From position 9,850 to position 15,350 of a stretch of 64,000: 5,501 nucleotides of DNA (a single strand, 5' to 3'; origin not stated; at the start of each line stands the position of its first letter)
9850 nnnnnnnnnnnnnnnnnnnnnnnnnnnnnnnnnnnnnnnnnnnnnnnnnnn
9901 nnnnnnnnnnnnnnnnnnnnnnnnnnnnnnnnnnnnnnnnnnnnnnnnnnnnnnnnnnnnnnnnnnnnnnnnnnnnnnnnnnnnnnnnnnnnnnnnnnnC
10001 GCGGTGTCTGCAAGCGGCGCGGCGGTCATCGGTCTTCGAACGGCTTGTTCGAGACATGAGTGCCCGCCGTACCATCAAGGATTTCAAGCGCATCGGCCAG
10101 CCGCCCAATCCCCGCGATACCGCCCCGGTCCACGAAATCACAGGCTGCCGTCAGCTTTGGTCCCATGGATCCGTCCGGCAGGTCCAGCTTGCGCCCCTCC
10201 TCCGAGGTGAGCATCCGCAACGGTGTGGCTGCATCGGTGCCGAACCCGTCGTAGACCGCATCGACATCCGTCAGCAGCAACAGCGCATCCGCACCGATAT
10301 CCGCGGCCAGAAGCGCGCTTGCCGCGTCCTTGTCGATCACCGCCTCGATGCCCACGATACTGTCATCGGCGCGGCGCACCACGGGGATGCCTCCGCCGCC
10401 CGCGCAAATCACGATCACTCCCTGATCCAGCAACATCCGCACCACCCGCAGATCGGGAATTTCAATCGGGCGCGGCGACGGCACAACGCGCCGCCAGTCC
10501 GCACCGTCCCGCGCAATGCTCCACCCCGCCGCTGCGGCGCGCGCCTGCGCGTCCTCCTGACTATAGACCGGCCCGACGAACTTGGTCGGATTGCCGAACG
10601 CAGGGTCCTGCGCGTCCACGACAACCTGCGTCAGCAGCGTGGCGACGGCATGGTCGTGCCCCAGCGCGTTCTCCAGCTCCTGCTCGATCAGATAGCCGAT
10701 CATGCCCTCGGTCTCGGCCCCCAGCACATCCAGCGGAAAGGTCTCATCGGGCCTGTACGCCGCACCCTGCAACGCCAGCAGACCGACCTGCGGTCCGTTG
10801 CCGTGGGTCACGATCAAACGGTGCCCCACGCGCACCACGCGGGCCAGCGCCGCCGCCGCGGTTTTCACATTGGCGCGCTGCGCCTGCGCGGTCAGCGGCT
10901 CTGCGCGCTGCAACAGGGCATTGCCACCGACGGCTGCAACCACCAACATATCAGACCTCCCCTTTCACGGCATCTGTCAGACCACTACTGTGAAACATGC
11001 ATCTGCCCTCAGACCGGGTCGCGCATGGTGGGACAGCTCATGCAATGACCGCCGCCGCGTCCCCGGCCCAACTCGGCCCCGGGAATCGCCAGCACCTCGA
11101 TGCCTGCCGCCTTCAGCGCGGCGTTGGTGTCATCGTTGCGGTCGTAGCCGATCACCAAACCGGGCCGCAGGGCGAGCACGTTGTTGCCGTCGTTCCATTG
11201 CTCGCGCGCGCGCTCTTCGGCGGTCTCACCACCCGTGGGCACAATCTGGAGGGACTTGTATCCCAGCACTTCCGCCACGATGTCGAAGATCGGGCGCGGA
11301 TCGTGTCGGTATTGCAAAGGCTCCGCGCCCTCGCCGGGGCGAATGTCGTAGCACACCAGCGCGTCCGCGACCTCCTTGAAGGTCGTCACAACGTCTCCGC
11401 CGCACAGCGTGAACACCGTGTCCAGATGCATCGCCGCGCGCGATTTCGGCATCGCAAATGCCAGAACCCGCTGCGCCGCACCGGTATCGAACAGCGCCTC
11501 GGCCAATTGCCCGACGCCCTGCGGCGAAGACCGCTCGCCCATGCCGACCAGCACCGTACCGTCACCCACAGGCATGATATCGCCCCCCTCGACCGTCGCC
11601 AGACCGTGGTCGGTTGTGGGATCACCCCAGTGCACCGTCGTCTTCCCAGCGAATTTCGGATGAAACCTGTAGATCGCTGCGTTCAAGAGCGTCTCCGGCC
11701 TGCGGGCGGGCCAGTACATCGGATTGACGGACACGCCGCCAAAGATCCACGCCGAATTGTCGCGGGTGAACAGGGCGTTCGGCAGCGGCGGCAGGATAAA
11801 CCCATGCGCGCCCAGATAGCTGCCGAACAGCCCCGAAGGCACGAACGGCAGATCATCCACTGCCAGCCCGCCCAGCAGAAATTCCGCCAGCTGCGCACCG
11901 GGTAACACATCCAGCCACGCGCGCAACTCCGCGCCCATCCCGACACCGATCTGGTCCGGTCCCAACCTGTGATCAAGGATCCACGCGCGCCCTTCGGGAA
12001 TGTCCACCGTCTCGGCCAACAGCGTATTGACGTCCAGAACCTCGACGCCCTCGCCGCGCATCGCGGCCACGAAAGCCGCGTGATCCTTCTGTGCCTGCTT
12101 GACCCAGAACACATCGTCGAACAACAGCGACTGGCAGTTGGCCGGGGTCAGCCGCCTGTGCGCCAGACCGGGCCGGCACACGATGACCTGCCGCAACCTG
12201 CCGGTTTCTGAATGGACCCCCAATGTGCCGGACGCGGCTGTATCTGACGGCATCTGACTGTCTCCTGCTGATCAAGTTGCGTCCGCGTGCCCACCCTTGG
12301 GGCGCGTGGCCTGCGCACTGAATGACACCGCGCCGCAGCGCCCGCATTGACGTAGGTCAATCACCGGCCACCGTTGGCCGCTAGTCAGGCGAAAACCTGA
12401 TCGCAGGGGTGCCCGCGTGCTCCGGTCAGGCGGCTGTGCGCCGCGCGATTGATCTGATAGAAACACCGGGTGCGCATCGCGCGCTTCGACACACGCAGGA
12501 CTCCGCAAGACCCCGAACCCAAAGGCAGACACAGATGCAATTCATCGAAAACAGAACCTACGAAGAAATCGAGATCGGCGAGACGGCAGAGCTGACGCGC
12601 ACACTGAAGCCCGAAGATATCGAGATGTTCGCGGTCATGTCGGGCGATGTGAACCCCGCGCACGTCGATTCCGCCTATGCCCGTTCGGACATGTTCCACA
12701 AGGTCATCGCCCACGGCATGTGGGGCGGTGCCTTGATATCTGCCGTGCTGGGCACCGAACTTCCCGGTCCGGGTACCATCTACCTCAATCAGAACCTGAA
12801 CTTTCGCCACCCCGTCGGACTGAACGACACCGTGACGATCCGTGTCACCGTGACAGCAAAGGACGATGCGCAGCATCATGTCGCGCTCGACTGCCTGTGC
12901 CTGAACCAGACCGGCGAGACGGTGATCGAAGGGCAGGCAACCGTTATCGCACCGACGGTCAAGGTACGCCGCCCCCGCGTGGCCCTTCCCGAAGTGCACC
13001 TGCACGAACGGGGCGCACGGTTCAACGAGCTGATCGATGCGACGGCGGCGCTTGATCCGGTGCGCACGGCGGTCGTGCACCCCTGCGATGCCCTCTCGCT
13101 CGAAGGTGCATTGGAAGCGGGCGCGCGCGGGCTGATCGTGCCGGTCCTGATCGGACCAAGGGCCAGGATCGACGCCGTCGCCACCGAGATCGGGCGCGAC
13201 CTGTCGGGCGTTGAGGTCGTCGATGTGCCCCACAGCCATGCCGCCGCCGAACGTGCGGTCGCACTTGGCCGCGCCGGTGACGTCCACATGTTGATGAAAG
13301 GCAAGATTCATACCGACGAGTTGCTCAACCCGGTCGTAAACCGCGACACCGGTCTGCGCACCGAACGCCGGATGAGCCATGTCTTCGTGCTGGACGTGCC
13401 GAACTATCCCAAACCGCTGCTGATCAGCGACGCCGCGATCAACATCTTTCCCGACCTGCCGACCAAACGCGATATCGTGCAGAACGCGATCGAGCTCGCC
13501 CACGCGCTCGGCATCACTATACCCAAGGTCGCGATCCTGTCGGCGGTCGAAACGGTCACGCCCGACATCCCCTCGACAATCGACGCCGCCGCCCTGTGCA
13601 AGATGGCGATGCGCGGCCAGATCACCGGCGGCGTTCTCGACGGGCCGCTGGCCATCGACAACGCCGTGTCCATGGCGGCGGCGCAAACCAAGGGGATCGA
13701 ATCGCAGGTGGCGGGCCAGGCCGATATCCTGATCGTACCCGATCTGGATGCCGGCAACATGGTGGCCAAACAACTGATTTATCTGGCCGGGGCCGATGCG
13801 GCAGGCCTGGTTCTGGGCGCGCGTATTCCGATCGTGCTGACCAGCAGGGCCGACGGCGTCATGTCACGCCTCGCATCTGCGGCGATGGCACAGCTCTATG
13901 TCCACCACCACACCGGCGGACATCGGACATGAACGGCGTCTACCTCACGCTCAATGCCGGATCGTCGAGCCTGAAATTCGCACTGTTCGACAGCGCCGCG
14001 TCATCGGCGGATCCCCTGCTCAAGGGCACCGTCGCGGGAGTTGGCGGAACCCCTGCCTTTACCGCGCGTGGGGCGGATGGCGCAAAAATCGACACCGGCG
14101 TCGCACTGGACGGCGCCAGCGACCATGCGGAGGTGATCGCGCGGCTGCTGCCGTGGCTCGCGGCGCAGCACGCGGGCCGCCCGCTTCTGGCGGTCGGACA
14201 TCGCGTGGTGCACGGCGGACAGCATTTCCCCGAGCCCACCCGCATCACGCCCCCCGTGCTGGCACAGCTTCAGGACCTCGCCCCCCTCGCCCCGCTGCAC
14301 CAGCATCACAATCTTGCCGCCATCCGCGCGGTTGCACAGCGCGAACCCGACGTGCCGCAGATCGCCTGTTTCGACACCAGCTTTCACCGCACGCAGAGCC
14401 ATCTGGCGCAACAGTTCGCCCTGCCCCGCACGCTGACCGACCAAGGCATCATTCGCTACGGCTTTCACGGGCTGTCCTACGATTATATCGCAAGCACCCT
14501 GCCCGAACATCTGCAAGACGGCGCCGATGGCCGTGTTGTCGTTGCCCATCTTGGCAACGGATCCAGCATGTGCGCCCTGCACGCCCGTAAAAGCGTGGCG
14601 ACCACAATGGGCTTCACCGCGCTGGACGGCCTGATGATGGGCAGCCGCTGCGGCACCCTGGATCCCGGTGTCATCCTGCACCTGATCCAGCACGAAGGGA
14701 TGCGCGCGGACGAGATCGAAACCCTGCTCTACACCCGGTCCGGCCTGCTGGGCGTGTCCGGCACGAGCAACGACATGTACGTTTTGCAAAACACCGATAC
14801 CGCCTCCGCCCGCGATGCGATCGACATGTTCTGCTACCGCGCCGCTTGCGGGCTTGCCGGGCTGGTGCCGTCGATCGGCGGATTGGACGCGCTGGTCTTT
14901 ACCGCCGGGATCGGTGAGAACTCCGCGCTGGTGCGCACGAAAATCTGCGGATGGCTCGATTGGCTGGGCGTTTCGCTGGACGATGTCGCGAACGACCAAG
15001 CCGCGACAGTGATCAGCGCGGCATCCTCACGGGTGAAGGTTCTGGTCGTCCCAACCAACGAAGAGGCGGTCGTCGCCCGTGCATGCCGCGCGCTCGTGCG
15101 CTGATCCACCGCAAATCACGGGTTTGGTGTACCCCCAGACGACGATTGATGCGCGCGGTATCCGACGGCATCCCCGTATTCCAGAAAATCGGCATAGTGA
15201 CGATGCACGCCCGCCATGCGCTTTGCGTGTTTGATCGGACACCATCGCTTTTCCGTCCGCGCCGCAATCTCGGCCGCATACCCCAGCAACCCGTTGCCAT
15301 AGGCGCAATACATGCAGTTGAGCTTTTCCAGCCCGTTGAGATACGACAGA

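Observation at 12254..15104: One FNR/FixK box sits between two substrate-level phosphorylation arms (ADI/N-ATPase versus MaoC-Pta/AckA)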

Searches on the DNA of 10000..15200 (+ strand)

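Call 73: search_dna_similar(query=window:10000-15200:+, collection=plasmids, mode=distant, max_rows=15)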
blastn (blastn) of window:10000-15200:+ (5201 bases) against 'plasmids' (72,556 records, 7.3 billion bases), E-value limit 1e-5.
Records with a match: 623; places in all: 721; records where one place covers at least 80% of the query: 0.
Best place of each record, by identity: 80-90% 7; 60-80% 616.
By first word of the organism name: Escherichia 242; Sinorhizobium 95; Ralstonia 35; Rhizobium 31; Paracoccus 19; Klebsiella 18; Azospirillum 16; Agrobacterium 13; Sphingobium 10; Burkholderia 10; and 60 more.
By predicted mobility (MOB-suite, as given by PLSDB): conjugative 344; non-mobilizable 218; mobilizable 61.
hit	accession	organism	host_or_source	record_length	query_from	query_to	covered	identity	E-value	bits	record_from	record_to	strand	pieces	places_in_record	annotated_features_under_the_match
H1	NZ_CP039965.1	Pseudorhodobacter turbinis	single bacterial isolate,Turban shell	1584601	2536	5098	49%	71.9%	0e+0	1355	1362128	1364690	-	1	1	record has no annotation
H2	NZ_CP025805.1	Sulfitobacter sp. SK012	Marine Sediment,North Sea (sediment)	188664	2536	5089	49%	70.4%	0e+0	1145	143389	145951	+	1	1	bifunctional enoyl-CoA hydratase/phosphate acetyltransferase | acetate/propionate family kinase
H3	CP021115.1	Aestuarium zhoushanense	pure culture,tidal flat sample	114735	2536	4938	46%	71.9%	0e+0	1256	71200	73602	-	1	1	enoyl-CoA hydratase | acetate kinase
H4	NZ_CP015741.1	Shinella sp. HZN7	-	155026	50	2221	41%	75.6%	0e+0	1463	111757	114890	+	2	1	arginine deiminase | ornithine carbamoyltransferase | arcC: carbamate kinase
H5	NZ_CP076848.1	Agrobacterium pusense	mixed culture,weathered tuff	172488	98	2221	40%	75.7%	0e+0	1445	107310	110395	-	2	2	arginine deiminase | ornithine carbamoyltransferase | arcC: carbamate kinase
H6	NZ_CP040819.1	Paroceanicella profunda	Cell culture,Deep seawater from Mariana ...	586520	2544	4937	42%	71.5%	0e+0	1089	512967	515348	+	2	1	bifunctional enoyl-CoA hydratase/phosphate acetyltransferase | acetate/propionate family kinase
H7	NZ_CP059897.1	Ciceribacter thiooxidans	mixed culture,soil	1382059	91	2221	40%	73.2%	0e+0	1204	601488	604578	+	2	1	none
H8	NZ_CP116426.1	Sulfitobacter faviae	Hexacorallia,culture,Cold water coral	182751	55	2221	41%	71.9%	1e-154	1079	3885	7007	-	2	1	arginine deiminase | argF: ornithine carbamoyltransferase | arcC: carbamate kinase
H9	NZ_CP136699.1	Sulfitobacter dubius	Macrocystis pyrifera gametophyte,Whole ...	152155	55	2221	41%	71.9%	1e-154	1079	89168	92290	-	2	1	arginine deiminase | argF: ornithine carbamoyltransferase | arcC: carbamate kinase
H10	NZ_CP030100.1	Roseovarius sp. AK1035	cell culture,culture of Roseovarius sp. ...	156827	61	2225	40%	71.8%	0e+0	1072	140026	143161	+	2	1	arginine deiminase | argF: ornithine carbamoyltransferase | arcC: carbamate kinase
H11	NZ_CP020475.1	Roseovarius mucosus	Skeletonema marinoi strain RO5AC,Cell ...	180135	61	2225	40%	71.8%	0e+0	1072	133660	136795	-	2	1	arginine deiminase | argF: ornithine carbamoyltransferase | arcC: carbamate kinase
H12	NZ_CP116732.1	Agrobacterium tumefaciens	Gaillardia,cell culture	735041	154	2226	39%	74.1%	0e+0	1258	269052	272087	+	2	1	arginine deiminase | argF: ornithine carbamoyltransferase | arcC: carbamate kinase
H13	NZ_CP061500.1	Roseicitreum antarcticum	Intertidal sediment,Sandy intertidal ...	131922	98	2221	40%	71.4%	8e-175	1024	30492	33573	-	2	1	arginine deiminase | argF: ornithine carbamoyltransferase | arcC: carbamate kinase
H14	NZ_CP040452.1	Halomonas sp. PA16-9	-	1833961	60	2228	41%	69.9%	2e-150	916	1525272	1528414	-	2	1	none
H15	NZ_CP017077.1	Novosphingobium resinovorum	single cell,soil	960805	2596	4922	41%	69.2%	3e-149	797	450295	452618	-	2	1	bifunctional enoyl-CoA hydratase/phosphate acetyltransferase | acetate/propionate family kinase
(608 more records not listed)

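Call 74: get_annotated_region(hit=H11, flank=12000)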
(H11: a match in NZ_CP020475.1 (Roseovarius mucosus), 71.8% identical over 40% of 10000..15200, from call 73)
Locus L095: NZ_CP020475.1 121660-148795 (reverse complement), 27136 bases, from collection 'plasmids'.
description: Roseovarius mucosus strain SMR3 plasmid pSMR3-1, complete sequence
organism: Roseovarius mucosus (NCBI taxid 215743)
taxonomy: Bacteria; Pseudomonadota; Alphaproteobacteria; Rhodobacterales; Roseobacteraceae; Roseovarius; Roseovarius mucosus
host: -; source: Skeletonema marinoi strain RO5AC,Cell culture,Top-layer sediments; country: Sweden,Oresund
typing (MOB-suite, as given by PLSDB): conjugative; replicon rep_cluster_160,rep_cluster_392; relaxase MOBP; mating-pair formation MPF_T
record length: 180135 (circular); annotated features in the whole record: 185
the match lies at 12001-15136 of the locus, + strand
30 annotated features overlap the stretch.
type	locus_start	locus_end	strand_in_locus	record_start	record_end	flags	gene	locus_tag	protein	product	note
CDS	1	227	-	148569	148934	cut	-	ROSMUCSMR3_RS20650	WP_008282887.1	DUF5676 family membrane protein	-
CDS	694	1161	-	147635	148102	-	-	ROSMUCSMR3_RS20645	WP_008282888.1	phospholipase D-like domain-containing protein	-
CDS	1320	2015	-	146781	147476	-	-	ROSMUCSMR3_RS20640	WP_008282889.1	CBS domain-containing protein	-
CDS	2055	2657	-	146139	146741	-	petA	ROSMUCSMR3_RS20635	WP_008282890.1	ubiquinol-cytochrome c reductase iron-sulfur subunit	GO:0009060 - aerobic respiration [Evidence IEA]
CDS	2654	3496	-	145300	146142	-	fabI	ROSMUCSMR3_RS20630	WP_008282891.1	enoyl-ACP reductase FabI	GO:0006633 - fatty acid biosynthetic process [Evidence IEA]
CDS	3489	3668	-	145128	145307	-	-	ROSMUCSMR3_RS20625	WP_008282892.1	hypothetical protein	-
CDS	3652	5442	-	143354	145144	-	-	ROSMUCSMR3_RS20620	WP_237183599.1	DUF3141 domain-containing protein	-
CDS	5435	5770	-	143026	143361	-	-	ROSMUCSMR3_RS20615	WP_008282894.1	hypothetical protein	-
CDS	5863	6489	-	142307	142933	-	-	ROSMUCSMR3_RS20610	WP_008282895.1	RNA polymerase sigma factor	GO:0006352 - DNA-templated transcription initiation [Evidence IEA]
CDS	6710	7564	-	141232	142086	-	-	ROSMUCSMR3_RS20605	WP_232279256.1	DMT family transporter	GO:0055085 - transmembrane transport [Evidence IEA]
CDS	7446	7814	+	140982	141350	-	-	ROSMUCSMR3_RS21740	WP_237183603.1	hypothetical protein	-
CDS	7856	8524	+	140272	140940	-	-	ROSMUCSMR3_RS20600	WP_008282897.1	sigma-70 family RNA polymerase sigma factor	GO:0006352 - DNA-templated transcription initiation [Evidence IEA]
CDS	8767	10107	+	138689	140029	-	-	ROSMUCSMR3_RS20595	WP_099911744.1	cyclopropane-fatty-acyl-phospholipid synthase family protein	-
CDS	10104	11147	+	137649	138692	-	-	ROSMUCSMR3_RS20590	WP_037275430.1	type II glyceraldehyde-3-phosphate dehydrogenase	-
CDS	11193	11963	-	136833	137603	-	-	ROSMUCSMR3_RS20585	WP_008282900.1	SDR family oxidoreductase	-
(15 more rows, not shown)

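Call 75: get_annotated_region(hit=H2, flank=9000)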
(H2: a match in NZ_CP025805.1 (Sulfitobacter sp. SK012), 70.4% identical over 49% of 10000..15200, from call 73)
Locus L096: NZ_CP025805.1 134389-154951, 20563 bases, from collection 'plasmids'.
description: Sulfitobacter sp. SK012 plasmid unnamed1, complete sequence
organism: Sulfitobacter sp. SK012 (NCBI taxid 1389005)
taxonomy: Bacteria; Pseudomonadota; Alphaproteobacteria; Rhodobacterales; Roseobacteraceae; Sulfitobacter; Sulfitobacter sp. SK012
host: -; source: Marine Sediment,North Sea (sediment); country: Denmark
typing (MOB-suite, as given by PLSDB): non-mobilizable
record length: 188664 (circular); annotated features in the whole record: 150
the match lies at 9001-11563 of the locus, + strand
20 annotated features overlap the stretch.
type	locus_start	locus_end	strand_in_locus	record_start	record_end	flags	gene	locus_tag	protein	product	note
CDS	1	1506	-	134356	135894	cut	-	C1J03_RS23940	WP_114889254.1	F0F1 ATP synthase subunit alpha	GO:0015986 - proton motive force-driven ATP synthesis [Evidence IEA]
CDS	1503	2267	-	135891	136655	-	-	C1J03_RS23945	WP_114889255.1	F0F1 ATP synthase subunit B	-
CDS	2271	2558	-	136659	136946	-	-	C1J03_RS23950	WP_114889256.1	F0F1 ATP synthase subunit C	-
CDS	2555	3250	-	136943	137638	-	-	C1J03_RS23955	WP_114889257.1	F0F1 ATP synthase subunit A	GO:0015986 - proton motive force-driven ATP synthesis [Evidence IEA]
CDS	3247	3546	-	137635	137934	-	-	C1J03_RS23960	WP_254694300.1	ATP synthase subunit I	-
CDS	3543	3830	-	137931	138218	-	-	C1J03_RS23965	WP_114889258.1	AtpZ/AtpI family protein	-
CDS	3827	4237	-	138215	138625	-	-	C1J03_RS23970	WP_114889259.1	ATPase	-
CDS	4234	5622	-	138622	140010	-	atpD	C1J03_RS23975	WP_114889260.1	F0F1 ATP synthase subunit beta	GO:0015986 - proton motive force-driven ATP synthesis [Evidence IEA]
CDS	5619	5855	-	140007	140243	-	-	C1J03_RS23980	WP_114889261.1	hypothetical protein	-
CDS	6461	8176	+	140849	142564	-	-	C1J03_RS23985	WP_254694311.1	alpha/beta fold hydrolase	-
CDS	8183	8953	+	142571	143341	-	fabI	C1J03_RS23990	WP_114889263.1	enoyl-ACP reductase FabI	GO:0006633 - fatty acid biosynthetic process [Evidence IEA]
CDS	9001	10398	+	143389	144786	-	-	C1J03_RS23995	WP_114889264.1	bifunctional enoyl-CoA hydratase/phosphate acetyltransferase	-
CDS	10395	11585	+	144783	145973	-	-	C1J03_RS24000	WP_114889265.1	acetate/propionate family kinase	GO:0006083 - acetate metabolic process [Evidence IEA]; GO:0006113 - fermentation [Evidence IEA]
CDS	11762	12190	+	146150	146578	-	-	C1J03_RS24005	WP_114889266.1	hypothetical protein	-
CDS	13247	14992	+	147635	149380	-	acsA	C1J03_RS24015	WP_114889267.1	acetate--CoA ligase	-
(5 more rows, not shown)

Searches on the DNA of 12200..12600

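Call 56: search_rna_families(source=window, start=12200, end=12600, threshold=evalue, max_evalue=1)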
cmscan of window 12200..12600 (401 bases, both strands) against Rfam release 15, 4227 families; matches with E-value up to 1: 0.
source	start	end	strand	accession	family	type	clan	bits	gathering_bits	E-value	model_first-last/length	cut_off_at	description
